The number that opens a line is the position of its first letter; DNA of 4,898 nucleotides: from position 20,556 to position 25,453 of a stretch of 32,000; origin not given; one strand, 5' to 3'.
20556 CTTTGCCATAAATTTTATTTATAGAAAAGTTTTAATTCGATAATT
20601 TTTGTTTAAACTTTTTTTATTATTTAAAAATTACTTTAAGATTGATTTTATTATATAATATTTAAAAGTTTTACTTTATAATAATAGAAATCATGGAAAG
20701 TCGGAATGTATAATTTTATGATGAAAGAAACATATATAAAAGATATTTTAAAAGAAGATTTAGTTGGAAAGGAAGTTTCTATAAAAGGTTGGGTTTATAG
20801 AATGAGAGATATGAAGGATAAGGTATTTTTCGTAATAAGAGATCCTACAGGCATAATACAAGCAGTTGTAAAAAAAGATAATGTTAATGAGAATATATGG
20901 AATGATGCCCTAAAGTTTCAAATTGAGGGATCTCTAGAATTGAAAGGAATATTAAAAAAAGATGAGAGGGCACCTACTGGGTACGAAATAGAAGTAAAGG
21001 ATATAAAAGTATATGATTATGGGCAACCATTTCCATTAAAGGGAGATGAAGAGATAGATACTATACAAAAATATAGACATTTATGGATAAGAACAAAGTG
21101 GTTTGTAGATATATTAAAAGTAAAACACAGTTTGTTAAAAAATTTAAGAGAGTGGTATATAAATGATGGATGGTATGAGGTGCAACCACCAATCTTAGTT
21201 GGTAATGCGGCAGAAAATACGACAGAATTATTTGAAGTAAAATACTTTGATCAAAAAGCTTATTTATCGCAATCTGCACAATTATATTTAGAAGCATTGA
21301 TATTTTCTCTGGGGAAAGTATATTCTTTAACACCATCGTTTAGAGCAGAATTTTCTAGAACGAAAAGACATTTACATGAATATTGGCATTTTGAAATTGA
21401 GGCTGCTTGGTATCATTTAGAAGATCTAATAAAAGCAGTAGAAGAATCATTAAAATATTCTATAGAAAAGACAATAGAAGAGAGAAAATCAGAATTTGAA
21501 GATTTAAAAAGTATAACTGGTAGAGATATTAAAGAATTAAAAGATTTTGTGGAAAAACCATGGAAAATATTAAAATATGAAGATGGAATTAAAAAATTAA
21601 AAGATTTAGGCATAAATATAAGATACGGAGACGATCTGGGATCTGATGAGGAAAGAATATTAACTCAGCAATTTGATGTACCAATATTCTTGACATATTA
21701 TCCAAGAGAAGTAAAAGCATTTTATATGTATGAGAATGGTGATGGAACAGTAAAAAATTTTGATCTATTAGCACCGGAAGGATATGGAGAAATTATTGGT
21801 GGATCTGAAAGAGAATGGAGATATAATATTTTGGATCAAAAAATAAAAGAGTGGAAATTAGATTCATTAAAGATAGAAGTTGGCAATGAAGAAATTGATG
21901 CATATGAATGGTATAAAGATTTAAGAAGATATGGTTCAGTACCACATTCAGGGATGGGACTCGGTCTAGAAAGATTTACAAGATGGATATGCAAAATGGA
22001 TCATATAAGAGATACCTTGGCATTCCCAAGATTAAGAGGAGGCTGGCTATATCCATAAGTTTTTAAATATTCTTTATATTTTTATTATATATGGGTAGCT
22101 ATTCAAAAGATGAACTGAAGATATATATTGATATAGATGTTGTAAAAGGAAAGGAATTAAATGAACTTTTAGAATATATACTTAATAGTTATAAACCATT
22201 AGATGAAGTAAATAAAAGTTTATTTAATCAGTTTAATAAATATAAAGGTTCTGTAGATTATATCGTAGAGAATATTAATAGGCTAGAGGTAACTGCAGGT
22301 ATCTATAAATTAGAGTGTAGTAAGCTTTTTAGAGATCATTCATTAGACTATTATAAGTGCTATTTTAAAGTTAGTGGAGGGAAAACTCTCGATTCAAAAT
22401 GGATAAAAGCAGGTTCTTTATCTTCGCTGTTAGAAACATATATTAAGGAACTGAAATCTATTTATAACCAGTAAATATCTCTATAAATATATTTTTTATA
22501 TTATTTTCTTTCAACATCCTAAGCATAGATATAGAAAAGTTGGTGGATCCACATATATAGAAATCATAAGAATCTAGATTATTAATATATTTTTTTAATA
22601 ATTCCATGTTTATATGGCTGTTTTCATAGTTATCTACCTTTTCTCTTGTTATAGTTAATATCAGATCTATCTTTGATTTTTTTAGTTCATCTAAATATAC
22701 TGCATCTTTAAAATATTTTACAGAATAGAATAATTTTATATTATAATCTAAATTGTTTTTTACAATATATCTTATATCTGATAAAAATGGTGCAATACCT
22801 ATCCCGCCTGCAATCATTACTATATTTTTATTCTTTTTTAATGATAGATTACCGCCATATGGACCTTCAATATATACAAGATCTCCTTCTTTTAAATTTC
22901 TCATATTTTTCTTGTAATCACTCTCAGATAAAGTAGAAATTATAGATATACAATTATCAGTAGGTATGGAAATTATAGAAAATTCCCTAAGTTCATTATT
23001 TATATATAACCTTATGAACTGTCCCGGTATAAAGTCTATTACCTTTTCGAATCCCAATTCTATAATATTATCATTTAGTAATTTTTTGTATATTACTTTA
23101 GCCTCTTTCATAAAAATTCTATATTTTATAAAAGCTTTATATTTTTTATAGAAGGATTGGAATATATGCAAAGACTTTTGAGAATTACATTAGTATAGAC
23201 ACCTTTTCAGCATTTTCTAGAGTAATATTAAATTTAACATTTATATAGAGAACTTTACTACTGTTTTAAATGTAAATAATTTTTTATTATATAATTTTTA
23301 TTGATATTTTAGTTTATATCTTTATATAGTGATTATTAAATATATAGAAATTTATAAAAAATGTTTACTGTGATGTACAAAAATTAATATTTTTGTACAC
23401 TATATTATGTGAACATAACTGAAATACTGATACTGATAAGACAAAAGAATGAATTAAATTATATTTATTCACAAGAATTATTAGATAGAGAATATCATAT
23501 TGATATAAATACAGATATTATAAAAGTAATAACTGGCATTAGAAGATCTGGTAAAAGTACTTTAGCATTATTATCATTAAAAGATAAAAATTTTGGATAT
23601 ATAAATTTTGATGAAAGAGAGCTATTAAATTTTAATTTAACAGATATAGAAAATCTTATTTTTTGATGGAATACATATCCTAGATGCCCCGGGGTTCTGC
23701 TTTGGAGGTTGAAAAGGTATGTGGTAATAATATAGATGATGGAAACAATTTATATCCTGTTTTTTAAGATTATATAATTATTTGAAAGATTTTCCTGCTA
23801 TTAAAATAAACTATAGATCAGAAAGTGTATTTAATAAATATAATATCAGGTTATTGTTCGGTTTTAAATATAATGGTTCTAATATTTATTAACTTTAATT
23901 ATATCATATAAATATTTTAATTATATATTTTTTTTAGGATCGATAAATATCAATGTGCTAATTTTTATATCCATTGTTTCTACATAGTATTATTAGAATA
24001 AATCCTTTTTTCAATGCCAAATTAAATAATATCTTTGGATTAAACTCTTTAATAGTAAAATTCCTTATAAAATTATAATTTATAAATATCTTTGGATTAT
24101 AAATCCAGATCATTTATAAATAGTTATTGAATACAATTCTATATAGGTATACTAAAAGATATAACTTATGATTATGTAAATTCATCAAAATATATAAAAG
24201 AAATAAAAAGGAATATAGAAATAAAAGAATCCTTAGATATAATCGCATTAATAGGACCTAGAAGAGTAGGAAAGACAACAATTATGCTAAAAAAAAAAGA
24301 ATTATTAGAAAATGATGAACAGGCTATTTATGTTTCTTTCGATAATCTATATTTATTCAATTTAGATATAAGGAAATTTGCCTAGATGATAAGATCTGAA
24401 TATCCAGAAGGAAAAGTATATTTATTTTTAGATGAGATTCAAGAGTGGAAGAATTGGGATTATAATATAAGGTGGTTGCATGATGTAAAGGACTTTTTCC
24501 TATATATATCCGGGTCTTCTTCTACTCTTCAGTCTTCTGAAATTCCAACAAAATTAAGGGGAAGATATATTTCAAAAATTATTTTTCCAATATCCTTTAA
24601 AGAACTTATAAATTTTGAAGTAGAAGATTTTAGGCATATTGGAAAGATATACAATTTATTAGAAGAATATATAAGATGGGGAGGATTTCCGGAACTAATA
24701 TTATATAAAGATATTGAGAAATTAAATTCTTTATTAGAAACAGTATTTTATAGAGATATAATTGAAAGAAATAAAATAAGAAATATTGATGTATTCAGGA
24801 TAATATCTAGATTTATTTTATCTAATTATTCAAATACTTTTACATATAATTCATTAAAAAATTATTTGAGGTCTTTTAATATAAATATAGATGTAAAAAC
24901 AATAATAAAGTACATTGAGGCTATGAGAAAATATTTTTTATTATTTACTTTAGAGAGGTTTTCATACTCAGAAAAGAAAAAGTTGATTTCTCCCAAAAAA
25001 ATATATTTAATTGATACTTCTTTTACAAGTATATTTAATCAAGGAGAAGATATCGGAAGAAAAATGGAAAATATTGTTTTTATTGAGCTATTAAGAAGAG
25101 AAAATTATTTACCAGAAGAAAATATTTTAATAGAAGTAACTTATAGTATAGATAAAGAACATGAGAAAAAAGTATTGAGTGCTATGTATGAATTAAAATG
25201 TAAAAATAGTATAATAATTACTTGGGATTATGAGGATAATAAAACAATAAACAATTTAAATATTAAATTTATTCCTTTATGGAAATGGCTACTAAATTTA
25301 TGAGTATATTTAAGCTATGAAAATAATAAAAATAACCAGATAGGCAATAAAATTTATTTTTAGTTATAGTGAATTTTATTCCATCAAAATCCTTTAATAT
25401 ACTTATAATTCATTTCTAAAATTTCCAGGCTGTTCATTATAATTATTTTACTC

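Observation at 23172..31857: Loosely packed accessory island of NTPase-nuclease fusions, a toxin-antitoxin pair and a HIT-like enzyme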

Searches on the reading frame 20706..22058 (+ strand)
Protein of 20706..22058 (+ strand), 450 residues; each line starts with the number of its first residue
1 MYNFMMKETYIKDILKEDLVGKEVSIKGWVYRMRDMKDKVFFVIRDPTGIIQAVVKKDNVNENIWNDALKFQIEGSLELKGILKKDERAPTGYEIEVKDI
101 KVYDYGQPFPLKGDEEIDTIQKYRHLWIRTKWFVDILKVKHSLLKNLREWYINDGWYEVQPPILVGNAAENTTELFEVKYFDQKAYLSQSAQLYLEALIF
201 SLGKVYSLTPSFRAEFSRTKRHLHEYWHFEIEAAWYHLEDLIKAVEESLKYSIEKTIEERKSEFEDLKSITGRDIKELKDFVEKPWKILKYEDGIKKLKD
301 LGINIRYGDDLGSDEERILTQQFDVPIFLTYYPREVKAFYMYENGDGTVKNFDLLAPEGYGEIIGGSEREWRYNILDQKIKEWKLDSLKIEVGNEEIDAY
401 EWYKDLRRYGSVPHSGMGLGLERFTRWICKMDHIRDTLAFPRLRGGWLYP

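Call 11: search_protein_families(library=pfam, proteins=[window:20706-22058:+], max_evalue=0.001)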
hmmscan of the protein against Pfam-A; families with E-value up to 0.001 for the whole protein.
window:20706-22058:+ (450 aa): 2 families
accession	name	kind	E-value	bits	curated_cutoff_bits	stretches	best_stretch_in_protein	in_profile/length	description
PF00152.25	tRNA-synt_2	-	2.3e-67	227.7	25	1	118-443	3-307/308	tRNA synthetases class II (D, K and N)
PF01336.31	tRNA_anti-codon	-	1.2e-13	51.2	27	1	24-102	1-74/75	OB-fold nucleic acid binding domain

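Call 12: find_related_loci(query=window:20706-22058:+, collection=genome_contigs, flank=10000)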
Query window:20706-22058:+ (450 aa) in genome_contigs; peptide patterns used: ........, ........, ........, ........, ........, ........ (x = any residue, [..] = any of these).
68 stretches matched a pattern; 44 encode a relative of the query (tblastn E <= 1e-3); 44 distinct loci.
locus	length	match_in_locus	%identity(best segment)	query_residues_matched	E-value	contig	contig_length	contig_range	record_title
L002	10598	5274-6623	84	1-450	0e+0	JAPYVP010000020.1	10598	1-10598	MAG: Candidatus Nanopusillus sp. isolate RSNP5 scaffold_979_c1, whole genome shotgun sequence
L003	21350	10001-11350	84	1-450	0e+0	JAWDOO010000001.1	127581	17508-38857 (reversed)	MAG: Candidatus Nanopusillus sp. isolate RHS.bin.5 NODE_10_length_127581_cov_21.395, whole genome shotgun sequence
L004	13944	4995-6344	83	1-450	0e+0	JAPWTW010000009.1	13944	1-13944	MAG: Candidatus Nanopusillus sp. isolate RSNS12 scaffold_921_c1, whole genome shotgun sequence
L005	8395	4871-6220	83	1-450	0e+0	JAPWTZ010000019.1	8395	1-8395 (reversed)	MAG: Candidatus Nanopusillus sp. isolate RSNS15 scaffold_1773_c1, whole genome shotgun sequence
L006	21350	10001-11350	82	1-450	0e+0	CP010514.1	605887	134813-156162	Candidatus Nanopusillus acidilobi strain 7A, complete genome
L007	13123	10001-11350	82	1-450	0e+0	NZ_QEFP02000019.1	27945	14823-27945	Candidatus Nanobsidianus stetteri isolate SCGC AB-777_F03 Ga0188911_108, whole genome shotgun sequence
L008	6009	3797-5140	83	3-450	0e+0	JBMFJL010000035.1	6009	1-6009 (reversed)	MAG: Nanopusillaceae archaeon isolate KM4331-16 NODE_35_length_6009_cov_4.409643, whole genome shotgun sequence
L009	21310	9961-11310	82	1-450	0e+0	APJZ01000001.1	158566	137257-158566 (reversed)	Candidatus Nanobsidianus stetteri Nst1_C1, whole genome shotgun sequence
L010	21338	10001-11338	84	5-450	0e+0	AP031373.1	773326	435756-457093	Nanoarchaeota archaeon YN1 DNA, complete genome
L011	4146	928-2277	82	1-450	0e+0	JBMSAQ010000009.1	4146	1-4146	MAG: Candidatus Nanopusillus sp. isolate Nanopusillus-CON-C-r01 Nanopusillus-CON-C-r01_k141_96740, whole genome shotgun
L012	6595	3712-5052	82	4-450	0e+0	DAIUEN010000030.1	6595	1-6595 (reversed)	MAG TPA_asm: Candidatus Nanopusillus sp. isolate CTOTU25739 NODE_824_length_6595_cov_15.078287, whole genome shotgun seq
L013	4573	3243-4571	83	1-443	0e+0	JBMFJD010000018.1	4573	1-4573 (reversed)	MAG: Nanopusillaceae archaeon isolate KM4331-08 NODE_18_length_4573_cov_24.301379, whole genome shotgun sequence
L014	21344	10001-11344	77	3-450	0e+0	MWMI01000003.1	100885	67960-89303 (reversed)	MAG: Candidatus Nanoclepta minutus isolate Ncl-1 contig_3, whole genome shotgun sequence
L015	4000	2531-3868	74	5-450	0e+0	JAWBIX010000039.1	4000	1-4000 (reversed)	MAG: Nanopusillaceae archaeon isolate GMQS_201709_bins_18 GMQS_201709_bins_18_scaffold_39, whole genome shotgun sequence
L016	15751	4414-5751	73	5-450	0e+0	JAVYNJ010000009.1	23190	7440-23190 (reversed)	MAG: Nanopusillaceae archaeon isolate DRC_201705_bins_67 DRC_201705_bins_67_scaffold_9, whole genome shotgun sequence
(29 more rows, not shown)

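Call 31: search_protein_families(library=pfam, proteins=[L003:19699-21033:+, L003:18646-19431:+, L003:16702-17370:+, L003:11358-11789:-, L003:11869-12531:+, L006:15888-16328:-, L010:18088-18528:+, L010:18703-19470:+, L010:12204-13151:-, L010:13168-14430:-], max_evalue=0.01)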
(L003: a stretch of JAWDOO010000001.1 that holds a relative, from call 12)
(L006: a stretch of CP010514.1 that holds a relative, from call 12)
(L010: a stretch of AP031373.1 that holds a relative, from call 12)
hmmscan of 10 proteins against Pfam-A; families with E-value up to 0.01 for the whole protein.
L003:19699-21033:+ (444 aa): 6 families
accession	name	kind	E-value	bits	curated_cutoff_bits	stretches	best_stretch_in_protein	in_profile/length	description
PF01637.24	ATPase_2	-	5.8e-28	98.7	33.2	1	6-198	1-224/225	ATPase domain predominantly from Archaea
PF03008.20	DUF234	-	9.2e-26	90.6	22.5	1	303-386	1-91/100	Archaea bacterial proteins of unknown function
PF13173.12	AAA_14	-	6.7e-11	42.7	27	1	26-167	3-125/129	AAA domain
PF13401.12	AAA_22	-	7.1e-09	36.5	27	1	27-136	7-123/130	AAA domain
PF05621.17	TniB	-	0.00029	20.8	22.4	0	10-136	20-162/189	Bacterial TniB protein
PF00004.35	AAA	-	0.00068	20.5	21.2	1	29-146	2-119/131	ATPase family associated with various cellular activities (AAA)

L003:18646-19431:+ (261 aa): 1 family
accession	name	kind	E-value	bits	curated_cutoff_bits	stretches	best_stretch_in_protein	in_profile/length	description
PF23828.1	DUF7198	-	0.0062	16.4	27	1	4-61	91-146/236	Family of unknown function (DUF7198)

L003:16702-17370:+ (222 aa): 0 families

L003:11358-11789:- (143 aa): 1 family
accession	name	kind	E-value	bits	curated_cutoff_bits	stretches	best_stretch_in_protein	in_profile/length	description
PF24026.1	DUF7337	-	3.8e-06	27.3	30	1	23-68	14-59/61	Family of unknown function (DUF7337)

L003:11869-12531:+ (220 aa): 0 families

L006:15888-16328:- (146 aa): 1 family
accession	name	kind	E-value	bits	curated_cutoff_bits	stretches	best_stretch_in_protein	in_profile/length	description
PF05816.16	TelA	-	0.0062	16.1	30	0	1-62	57-120/332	Toxic anion resistance protein (TelA)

L010:18088-18528:+ (146 aa): 1 family
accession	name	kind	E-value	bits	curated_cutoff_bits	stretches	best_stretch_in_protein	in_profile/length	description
PF03013.19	Pyr_excise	-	1.5e-21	77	23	1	1-79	1-80/81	Pyrimidine dimer DNA glycosylase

L010:18703-19470:+ (255 aa): 0 families

L010:12204-13151:- (315 aa): 0 families

L010:13168-14430:- (420 aa): 0 families

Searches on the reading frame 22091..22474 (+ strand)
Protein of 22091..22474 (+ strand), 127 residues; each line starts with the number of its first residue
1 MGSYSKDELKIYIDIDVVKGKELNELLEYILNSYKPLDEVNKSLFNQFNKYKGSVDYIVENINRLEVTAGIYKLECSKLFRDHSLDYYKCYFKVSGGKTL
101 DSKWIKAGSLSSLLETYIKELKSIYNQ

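Call 6: search_protein_families(library=pfam, proteins=[window:22091-22474:+], max_evalue=0.01)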
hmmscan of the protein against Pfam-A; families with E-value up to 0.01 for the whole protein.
window:22091-22474:+ (127 aa): 0 families

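Call 32: search_protein_families(library=ncbifam, proteins=[window:22091-22474:+], max_evalue=0.01)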
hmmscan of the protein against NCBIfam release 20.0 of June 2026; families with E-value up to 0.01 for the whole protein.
window:22091-22474:+ (127 aa): 0 families

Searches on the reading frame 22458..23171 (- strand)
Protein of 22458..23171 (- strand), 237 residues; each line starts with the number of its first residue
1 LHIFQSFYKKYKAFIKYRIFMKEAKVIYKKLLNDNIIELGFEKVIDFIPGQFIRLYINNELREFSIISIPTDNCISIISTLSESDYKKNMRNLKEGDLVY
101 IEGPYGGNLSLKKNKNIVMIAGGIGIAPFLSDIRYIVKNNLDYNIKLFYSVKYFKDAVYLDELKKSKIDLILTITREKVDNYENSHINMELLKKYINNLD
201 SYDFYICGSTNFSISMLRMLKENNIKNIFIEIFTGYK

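Call 6: search_protein_families(library=pfam, proteins=[window:22458-23171:-], max_evalue=0.01)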
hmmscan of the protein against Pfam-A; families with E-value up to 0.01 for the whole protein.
window:22458-23171:- (237 aa): 3 families
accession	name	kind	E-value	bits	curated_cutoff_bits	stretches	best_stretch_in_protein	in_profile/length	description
PF00175.26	NAD_binding_1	-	1.1e-11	45.8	22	1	119-212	1-103/109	Oxidoreductase NAD-binding domain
PF08030.17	NAD_binding_6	-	0.00018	22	22.2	1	115-177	2-77/156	Ferric reductase NAD binding domain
PF08022.18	FAD_binding_8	-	0.00052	20.5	22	1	26-106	6-106/109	FAD-binding domain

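Call 32: search_protein_families(library=ncbifam, proteins=[window:22458-23171:-], max_evalue=0.01)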
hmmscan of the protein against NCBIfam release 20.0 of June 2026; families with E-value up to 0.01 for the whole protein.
window:22458-23171:- (237 aa): 28 families (the best 25 are shown)
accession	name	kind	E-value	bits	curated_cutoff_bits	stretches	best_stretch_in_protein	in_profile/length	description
NF040810.1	BenC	equivalog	1.1e-22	80.6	430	1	20-229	103-326/333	benzoate 1,2-dioxygenase electron transfer component BenC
NF006220.0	PRK08345.1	subfamily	6e-18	65.1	395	1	29-166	25-166/294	cytochrome-c3 hydrogenase subunit gamma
NF000796.0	PRK00054.1-1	equivalog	1.6e-16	60.3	224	1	34-226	16-195/254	dihydroorotate dehydrogenase electron transfer subunit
NF040830.1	sulfhyd_ShyC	equivalog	3.9e-16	59.1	600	1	24-163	16-157/288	NAD(P)-dependent hydrogenase/sulfhydrogenase 2 subunit gamma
NF007964.0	PRK10684.1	equivalog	1.2e-14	54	383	1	47-233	37-237/333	NADH oxidoreductase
NF005963.0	PRK08051.1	equivalog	1.4e-14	53.9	230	1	37-222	21-212/233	NAD(P)H-flavin reductase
NF052252.1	flav_redu_LuxG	exception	1.4e-14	53.8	340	1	39-216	20-209/232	flavin mononucleotide reductase LuxG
NF000798.0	PRK00054.1-3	equivalog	2.1e-14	53.8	219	1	22-226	6-200/244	dihydroorotate dehydrogenase electron transfer subunit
NF008822.0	PRK11872.1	equivalog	3.6e-14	52.5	402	1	42-229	132-331/341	anthranilate 1,2-dioxygenase electron transfer component AntC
NF009805.0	PRK13289.1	equivalog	6e-14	51.8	432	1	42-232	180-391/399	NO-inducible flavohemoprotein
NF045803.1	MethMoxFADbindMmoC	equivalog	2e-13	49.8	500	1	39-226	133-331/343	aromatic/alkene monooxygenase hydroxylase FAD-binding subunit MmoC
TIGR02911.1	sulfite_red_B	equivalog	2.6e-13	49.7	288.6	1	49-201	33-185/261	anaerobic sulfite reductase subunit AsrB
NF058606.1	GlBtMonoRdsGbcB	equivalog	3.3e-12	46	500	1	47-223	43-235/362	glycine betaine monooxygenase reductase subunit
TIGR01941.1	nqrF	equivalog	7.2e-11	41.6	295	1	90-227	246-395/405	NADH:ubiquinone reductase (Na(+)-transporting) subunit F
NF040835.1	sulfhyd_HydG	equivalog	1.5e-10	40.8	650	1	43-167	46-174/292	NADPH-dependent hydrogenase/sulfhydrogenase 1 subunit gamma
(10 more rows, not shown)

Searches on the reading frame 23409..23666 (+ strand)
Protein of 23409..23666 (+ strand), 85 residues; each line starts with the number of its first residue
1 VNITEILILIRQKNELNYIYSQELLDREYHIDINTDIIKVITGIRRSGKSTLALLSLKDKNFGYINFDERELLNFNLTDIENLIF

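Call 6: search_protein_families(library=pfam, proteins=[window:23409-23666:+], max_evalue=0.01)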
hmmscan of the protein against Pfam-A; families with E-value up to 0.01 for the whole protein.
window:23409-23666:+ (85 aa): 1 family
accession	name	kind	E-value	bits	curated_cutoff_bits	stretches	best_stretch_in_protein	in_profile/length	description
PF13173.12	AAA_14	-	3.4e-08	34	27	1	38-82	4-52/129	AAA domain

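Call 7: search_protein_families(library=padloc, proteins=[window:23409-23666:+], max_evalue=0.01)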
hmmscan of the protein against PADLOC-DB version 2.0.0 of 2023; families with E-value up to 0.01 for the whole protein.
window:23409-23666:+ (85 aa): 2 families
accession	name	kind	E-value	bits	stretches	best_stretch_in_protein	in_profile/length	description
PDLC04787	PDC-S01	-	2.3e-10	37.9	1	23-81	9-78/412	-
PDLC04790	PDC-S01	-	7.7e-05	19.6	1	39-82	30-73/422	-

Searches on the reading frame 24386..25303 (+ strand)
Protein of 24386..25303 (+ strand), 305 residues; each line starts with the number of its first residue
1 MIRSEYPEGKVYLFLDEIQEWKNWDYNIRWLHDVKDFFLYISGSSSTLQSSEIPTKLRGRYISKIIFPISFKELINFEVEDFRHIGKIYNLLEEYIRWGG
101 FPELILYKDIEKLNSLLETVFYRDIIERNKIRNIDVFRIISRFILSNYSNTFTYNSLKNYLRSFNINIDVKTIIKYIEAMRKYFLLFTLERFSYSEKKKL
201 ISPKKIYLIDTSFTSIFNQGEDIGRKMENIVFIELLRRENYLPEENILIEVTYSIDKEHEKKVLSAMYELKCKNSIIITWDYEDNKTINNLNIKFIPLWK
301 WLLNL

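Call 6: search_protein_families(library=pfam, proteins=[window:24386-25303:+], max_evalue=0.01)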
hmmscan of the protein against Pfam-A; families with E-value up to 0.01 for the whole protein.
window:24386-25303:+ (305 aa): 2 families
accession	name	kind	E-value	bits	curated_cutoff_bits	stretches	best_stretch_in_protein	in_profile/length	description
PF13173.12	AAA_14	-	2.6e-16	60.3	27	1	6-74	58-128/129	AAA domain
PF13635.12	DUF4143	-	2.9e-13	50.3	28.1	1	123-241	2-124/160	Domain of unknown function (DUF4143)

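Call 7: search_protein_families(library=padloc, proteins=[window:24386-25303:+], max_evalue=0.01)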
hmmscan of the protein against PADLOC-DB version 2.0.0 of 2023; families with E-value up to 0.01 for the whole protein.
window:24386-25303:+ (305 aa): 5 families
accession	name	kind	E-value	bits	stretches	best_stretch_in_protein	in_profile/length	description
PDLC04787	PDC-S01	-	1.3e-74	249.6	2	5-239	87-327/412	-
PDLC04789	PDC-S01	-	1.7e-27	94.5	1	8-241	72-305/375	-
PDLC04791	PDC-S01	-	1e-13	48.8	1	8-219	79-288/395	-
PDLC04790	PDC-S01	-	3.1e-13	47.2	1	14-238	83-328/422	-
PDLC04792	PDC-S01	-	0.00025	17.8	1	5-75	82-152/452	-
